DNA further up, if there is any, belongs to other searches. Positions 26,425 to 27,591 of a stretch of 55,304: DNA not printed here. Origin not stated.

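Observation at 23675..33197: Orphan seven-gene NRPS-like (A-T-R) operon with an amidotransferase, oxygenase-like protein, methyltransferase, NadR-like enzyme and two dehydrogenases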

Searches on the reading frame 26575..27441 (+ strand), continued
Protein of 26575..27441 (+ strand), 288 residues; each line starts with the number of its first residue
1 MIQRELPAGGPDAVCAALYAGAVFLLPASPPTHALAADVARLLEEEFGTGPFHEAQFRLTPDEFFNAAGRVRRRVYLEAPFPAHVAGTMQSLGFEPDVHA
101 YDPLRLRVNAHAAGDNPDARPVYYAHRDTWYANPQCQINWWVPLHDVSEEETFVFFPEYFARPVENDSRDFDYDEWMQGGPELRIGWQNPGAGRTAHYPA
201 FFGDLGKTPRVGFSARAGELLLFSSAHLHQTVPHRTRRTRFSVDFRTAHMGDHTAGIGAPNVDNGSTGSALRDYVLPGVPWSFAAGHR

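Call 49: search_protein_families(library=pfam, alignment_id=A2, max_evalue=0.0001)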
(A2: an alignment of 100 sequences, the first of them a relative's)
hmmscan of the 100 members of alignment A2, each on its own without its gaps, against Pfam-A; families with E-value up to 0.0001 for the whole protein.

A. member 1, L017:5608-6297:+ (230 aa): 3 families
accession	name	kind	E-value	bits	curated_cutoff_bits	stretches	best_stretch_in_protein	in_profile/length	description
PF21906.2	NrtR_WHD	-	4.9e-25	87.9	27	1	152-212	1-61/61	NrtR DNA-binding winged helix domain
PF00293.34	NUDIX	-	6e-21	75.3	21.1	1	11-134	3-130/134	NUDIX domain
PF19368.5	AraR_C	-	1.1e-10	42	23.8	1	148-221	1-75/82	AraR C-terminal winged HTH domain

B. families by the number of members that match (of 100 scanned): 103 families (the first 25 are shown)
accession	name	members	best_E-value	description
PF06210.16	DUF1003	3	6.8e-41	Protein of unknown function (DUF1003)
PF00293.34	NUDIX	3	7.5e-26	NUDIX domain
PF21906.2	NrtR_WHD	3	4.9e-25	NrtR DNA-binding winged helix domain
PF19368.5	AraR_C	3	2.1e-13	AraR C-terminal winged HTH domain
PF07969.17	Amidohydro_3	2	1.1e-77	Amidohydrolase family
PF03721.20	UDPG_MGDP_dh_N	2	1.2e-58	UDP-glucose/GDP-mannose dehydrogenase family, NAD binding domain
PF00155.27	Aminotran_1_2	2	1.6e-55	Aminotransferase class I and II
PF00326.27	Peptidase_S9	2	1.1e-49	Prolyl oligopeptidase family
PF00984.24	UDPG_MGDP_dh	2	6.1e-37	UDP-glucose/GDP-mannose dehydrogenase family, central domain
PF03720.21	UDPG_MGDP_dh_C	2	7.4e-33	UDP-glucose/GDP-mannose dehydrogenase family, UDP binding domain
PF01979.26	Amidohydro_1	2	3.8e-19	Amidohydrolase family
PF01926.29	MMR_HSR1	2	9.5e-11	50S ribosome-binding GTPase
PF02129.25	Peptidase_S15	2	5e-10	X-Pro dipeptidyl-peptidase (S15 family)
PF13243.12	SQHop_cyclase_C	2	8.2e-08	Squalene-hopene cyclase C-terminal domain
PF13442.11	Cytochrome_CBB3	2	5.9e-06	Cytochrome C oxidase, cbb3-type, subunit III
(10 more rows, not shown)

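Call 72: search_dna_similar(query=window:26575-27438:+, collection=plasmids, mode=protein, max_rows=15)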
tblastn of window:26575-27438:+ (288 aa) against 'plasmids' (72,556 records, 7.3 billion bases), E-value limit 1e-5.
Records with a match: 13; places in all: 13; records where one place covers at least 80% of the query: 13.
Best place of each record, by identity: <60% 13.
By first word of the organism name: Aminobacter 9; Sinorhizobium 2; Phyllobacterium 1; Pseudomonas 1.
By predicted mobility (MOB-suite, as given by PLSDB): non-mobilizable 11; conjugative 1; mobilizable 1.
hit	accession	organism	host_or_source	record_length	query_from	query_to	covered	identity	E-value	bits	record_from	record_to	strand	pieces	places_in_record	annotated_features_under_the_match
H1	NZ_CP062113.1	Aminobacter sp. SR38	bacterial pure culture,soil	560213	8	263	89%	31.0%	3e-21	100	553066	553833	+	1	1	hypothetical protein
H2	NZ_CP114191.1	Aminobacter sp. NyZ550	-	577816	8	263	89%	31.0%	4e-21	100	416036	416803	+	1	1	hypothetical protein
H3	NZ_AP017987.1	Aminobacter sp. SS-2016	Lotus japoicus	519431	8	263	89%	31.0%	8e-21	99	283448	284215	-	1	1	hypothetical protein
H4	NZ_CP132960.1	Aminobacter niigataensis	cell culture,sediment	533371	8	263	89%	31.0%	8e-21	99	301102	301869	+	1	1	hypothetical protein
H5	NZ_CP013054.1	Sinorhizobium americanum CCGM7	Phaseolus vulgaris,root nodules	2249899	18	275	90%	30.6%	6e-31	129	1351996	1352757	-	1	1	none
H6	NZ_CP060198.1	Aminobacter sp. MDW-2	cell culture,soil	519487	8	263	89%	30.7%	1e-20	99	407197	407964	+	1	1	hypothetical protein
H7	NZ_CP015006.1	Aminobacter aminovorans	cell culture,soil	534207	8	263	89%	30.7%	3e-20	98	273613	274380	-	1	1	hypothetical protein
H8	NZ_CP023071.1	Sinorhizobium fredii CCBAU 83666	G.max,nodule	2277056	18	276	90%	30.1%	2e-31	130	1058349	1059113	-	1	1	record has no annotation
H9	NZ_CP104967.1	Phyllobacterium sp. A18/5-2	Vicia costata,cell culture,root nodule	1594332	18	275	90%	29.5%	5e-31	129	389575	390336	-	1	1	none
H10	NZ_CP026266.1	Aminobacter sp. MSH1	bacterial isolate,soil from courtyard ...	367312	18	263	85%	30.7%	3e-18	92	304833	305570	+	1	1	hypothetical protein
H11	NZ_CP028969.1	Aminobacter sp. MSH1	Soil,Dichlobenil-treated soil sampled ...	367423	18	263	85%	30.7%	3e-18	92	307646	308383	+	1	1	hypothetical protein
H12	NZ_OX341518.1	Aminobacter niigataensis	-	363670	18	263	85%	30.7%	7e-18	91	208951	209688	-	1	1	hypothetical protein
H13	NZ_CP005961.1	Pseudomonas mandelii JR-1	natural mineral water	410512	18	263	85%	27.6%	6e-19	94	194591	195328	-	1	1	hypothetical protein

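Call 73: get_annotated_region(hit=H1, flank=9000)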
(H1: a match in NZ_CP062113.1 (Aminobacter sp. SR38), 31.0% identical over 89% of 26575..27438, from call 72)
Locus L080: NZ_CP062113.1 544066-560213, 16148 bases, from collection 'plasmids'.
description: Aminobacter sp. SR38 plasmid pSR1, complete sequence
organism: Aminobacter sp. SR38 (NCBI taxid 2774562)
taxonomy: Bacteria; Pseudomonadota; Alphaproteobacteria; Hyphomicrobiales; Phyllobacteriaceae; Aminobacter; Aminobacter sp. SR38
host: -; source: bacterial pure culture,soil; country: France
typing (MOB-suite, as given by PLSDB): non-mobilizable
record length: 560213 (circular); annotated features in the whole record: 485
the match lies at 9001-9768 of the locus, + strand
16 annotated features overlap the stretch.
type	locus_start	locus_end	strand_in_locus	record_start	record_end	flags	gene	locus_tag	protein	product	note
CDS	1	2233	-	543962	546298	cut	-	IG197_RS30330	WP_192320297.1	ATP-binding protein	-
CDS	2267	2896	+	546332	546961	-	-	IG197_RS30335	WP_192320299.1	hypothetical protein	-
CDS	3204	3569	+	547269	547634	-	-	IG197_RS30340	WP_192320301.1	hypothetical protein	-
CDS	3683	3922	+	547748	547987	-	-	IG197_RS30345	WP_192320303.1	DUF1127 domain-containing protein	-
CDS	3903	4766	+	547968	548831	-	-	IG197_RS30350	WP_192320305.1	alpha/beta fold hydrolase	-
CDS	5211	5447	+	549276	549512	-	-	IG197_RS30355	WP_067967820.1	DUF1344 domain-containing protein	-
CDS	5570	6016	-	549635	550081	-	-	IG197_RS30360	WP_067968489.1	DUF983 domain-containing protein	-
CDS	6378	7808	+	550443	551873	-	-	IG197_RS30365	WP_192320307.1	cytochrome ubiquinol oxidase subunit I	GO:0019646 - aerobic electron transport chain [Evidence IEA]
CDS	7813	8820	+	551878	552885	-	cydB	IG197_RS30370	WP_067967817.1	cytochrome d ubiquinol oxidase subunit II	-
CDS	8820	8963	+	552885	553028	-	-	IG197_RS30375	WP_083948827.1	DUF2474 domain-containing protein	-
CDS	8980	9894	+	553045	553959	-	-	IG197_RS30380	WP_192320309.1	hypothetical protein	-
CDS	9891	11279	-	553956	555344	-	-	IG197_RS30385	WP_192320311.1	PLP-dependent aminotransferase family protein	-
CDS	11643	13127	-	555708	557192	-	hutH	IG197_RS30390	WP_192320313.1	histidine ammonia-lyase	GO:0006548 - histidine catabolic process [Evidence IEA]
CDS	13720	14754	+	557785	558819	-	ftsZ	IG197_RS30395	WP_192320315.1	cell division protein FtsZ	GO:0000910 - cytokinesis [Evidence IEA]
CDS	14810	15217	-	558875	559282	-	-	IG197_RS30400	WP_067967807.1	group II truncated hemoglobin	-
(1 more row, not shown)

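Call 74: get_annotated_region(hit=H9, flank=9000)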
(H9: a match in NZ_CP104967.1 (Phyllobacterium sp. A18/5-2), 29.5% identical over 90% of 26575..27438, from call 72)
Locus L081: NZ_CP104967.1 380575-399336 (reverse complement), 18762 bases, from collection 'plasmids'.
description: Phyllobacterium sp. A18/5-2 plasmid p_unnamed1, complete sequence
organism: Phyllobacterium sp. A18/5-2 (NCBI taxid 2978392)
taxonomy: Bacteria; Pseudomonadota; Alphaproteobacteria; Hyphomicrobiales; Phyllobacteriaceae; Phyllobacterium; Phyllobacterium sp. A18/5-2
host: -; source: Vicia costata,cell culture,root nodule; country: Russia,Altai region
typing (MOB-suite, as given by PLSDB): mobilizable; relaxase MOBP
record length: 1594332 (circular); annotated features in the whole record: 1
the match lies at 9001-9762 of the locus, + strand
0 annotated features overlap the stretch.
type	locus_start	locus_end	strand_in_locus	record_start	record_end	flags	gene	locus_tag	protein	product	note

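Call 76: search_protein_representatives(protein=window:26575-27438:+)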
Query: 288 residues. Proteins with E-value up to 0.001 (for the whole library): 946; up to 1e-10: 582; up to 1e-30: 199. The best 150 are listed.
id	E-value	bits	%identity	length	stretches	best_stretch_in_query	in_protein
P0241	3.9e-82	292.4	51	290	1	13-275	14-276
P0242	1.9e-74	267.2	48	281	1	9-278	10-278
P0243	4.0e-73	262.8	47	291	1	7-282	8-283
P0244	1.7e-71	257.5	50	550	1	12-275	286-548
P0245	1.1e-69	251.5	53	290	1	55-274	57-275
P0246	1.0e-68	248.3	46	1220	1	11-278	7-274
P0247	2.7e-68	247.0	47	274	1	14-274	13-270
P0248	2.5e-67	243.8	48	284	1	15-281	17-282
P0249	7.9e-65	235.6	44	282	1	3-275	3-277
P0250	1.3e-64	234.8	46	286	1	14-277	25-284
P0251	2.8e-64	233.8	44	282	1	3-278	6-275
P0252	2.6e-63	230.6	52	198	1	89-275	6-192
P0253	9.2e-63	228.8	41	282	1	17-278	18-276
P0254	1.1e-62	228.5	42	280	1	14-277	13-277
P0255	1.3e-60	221.7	46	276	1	7-274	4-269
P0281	2.9e-52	194.3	41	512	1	3-275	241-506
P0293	5.3e-49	183.6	39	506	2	4-190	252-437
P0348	3.5e-39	151.4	38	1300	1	16-276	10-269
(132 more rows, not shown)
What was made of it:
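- On Fe(II)/2-oxoglutarate dioxygenase, PhyH superfamily: It is a divergent family of its own, with 946 cluster representatives (call 76).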

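Call 77: search_protein_families(library=pfam, proteins=[P0246, P0348, P0244, P0281, P0293], max_evalue=0.001)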
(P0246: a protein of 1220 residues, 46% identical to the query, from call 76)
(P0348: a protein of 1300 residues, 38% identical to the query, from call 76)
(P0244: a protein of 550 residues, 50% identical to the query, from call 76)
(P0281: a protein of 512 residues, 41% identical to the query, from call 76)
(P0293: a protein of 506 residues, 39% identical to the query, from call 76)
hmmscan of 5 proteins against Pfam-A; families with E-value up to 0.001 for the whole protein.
P0246 (1220 aa): 7 families
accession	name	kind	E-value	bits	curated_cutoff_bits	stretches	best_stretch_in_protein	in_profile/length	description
PF00501.34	AMP-binding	-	1.2e-42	146.5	29.9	1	284-588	2-359/384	AMP-binding enzyme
PF07993.18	NAD_binding_4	-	2.1e-37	129.1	20.1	1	868-1094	1-257/258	Male sterility protein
PF01370.27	Epimerase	-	1.4e-12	48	20.9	1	866-1065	1-189/240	NAD dependent epimerase/dehydratase family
PF13193.12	AMP-binding_C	-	2.9e-09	38.2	24.5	1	655-722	1-76/76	AMP-binding enzyme C-terminal domain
PF04321.23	RmlD_sub_bind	-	3.3e-06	26.8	27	1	867-1053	4-157/287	RmlD substrate binding domain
PF13460.12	NAD_binding_10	-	0.00053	20.3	27.2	1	870-1049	1-148/184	NAD(P)H-binding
PF05721.19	PhyH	-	0.00078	20.2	22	0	33-201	23-176/213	Phytanoyl-CoA dioxygenase (PhyH)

P0348 (1300 aa): 6 families
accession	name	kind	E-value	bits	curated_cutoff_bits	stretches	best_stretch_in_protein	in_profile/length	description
PF00501.34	AMP-binding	-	8.3e-75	252.4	29.9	1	281-631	1-384/384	AMP-binding enzyme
PF07993.18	NAD_binding_4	-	4.3e-58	196.9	20.1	1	904-1145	1-258/258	Male sterility protein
PF01370.27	Epimerase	-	4e-13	49.8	20.9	1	902-1163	1-239/240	NAD dependent epimerase/dehydratase family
PF00550.31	PP-binding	-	4.6e-09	36.9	20.8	1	800-858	4-65/67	Phosphopantetheine attachment site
PF13193.12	AMP-binding_C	-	1.7e-08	35.7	24.5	1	685-768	1-76/76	AMP-binding enzyme C-terminal domain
PF04321.23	RmlD_sub_bind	-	7.7e-06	25.6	27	0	1008-1169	73-218/287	RmlD substrate binding domain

P0244 (550 aa): 5 families
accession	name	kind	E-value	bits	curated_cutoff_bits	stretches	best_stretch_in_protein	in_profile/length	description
PF13649.12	Methyltransf_25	-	1.1e-08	36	27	0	49-91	1-45/97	Methyltransferase domain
PF05721.19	PhyH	-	9e-06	26.5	22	1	346-513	60-211/213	Phytanoyl-CoA dioxygenase (PhyH)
PF13489.12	Methyltransf_23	-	3.6e-05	24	27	1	24-258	3-163/164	Methyltransferase domain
PF02353.26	CMAS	-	0.00016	21.5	27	1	34-99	51-116/273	Mycolic acid cyclopropane synthetase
PF08241.18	Methyltransf_11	-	0.00044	21.3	21.2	0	53-107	4-44/95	Methyltransferase domain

P0281 (512 aa): 8 families
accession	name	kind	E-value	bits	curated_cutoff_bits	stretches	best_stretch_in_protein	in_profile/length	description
PF13649.12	Methyltransf_25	-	8.6e-17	62.1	27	1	45-140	1-97/97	Methyltransferase domain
PF13847.12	Methyltransf_31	-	1.9e-15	57.3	27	1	41-155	3-117/145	Methyltransferase domain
PF08241.18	Methyltransf_11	-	1.5e-11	45.2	21.2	1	49-144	4-95/95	Methyltransferase domain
PF13489.12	Methyltransf_23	-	1.1e-10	41.9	27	1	35-219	15-162/164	Methyltransferase domain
PF08242.18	Methyltransf_12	-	5.1e-08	34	30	1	50-142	5-98/98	Methyltransferase domain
PF01209.24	Ubie_methyltran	-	1.2e-07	31.8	20.1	1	32-145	38-153/233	ubiE/COQ5 methyltransferase family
PF02353.26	CMAS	-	7e-05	22.7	27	1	33-147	54-167/273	Mycolic acid cyclopropane synthetase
PF01728.25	FtsJ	-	0.00024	21.5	24.1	1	37-90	16-69/181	FtsJ-like methyltransferase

P0293 (506 aa): 7 families
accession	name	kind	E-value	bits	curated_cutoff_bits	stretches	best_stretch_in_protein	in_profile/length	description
PF13489.12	Methyltransf_23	-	1.7e-13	51.1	27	1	36-220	20-162/164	Methyltransferase domain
PF13649.12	Methyltransf_25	-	5.4e-12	46.7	27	1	42-133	1-97/97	Methyltransferase domain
PF08241.18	Methyltransf_11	-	1e-09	39.3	21.2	1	43-136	1-94/95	Methyltransferase domain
PF13847.12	Methyltransf_31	-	2.3e-09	37.5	27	1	37-145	2-119/145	Methyltransferase domain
PF08242.18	Methyltransf_12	-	2.3e-05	25.5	30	1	43-134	1-97/98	Methyltransferase domain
PF01209.24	Ubie_methyltran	-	8.5e-05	22.5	20.1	1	28-139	37-154/233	ubiE/COQ5 methyltransferase family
PF05891.18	Methyltransf_PK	-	0.00011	22.2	27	1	33-137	50-159/218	AdoMet dependent proline di-methyltransferase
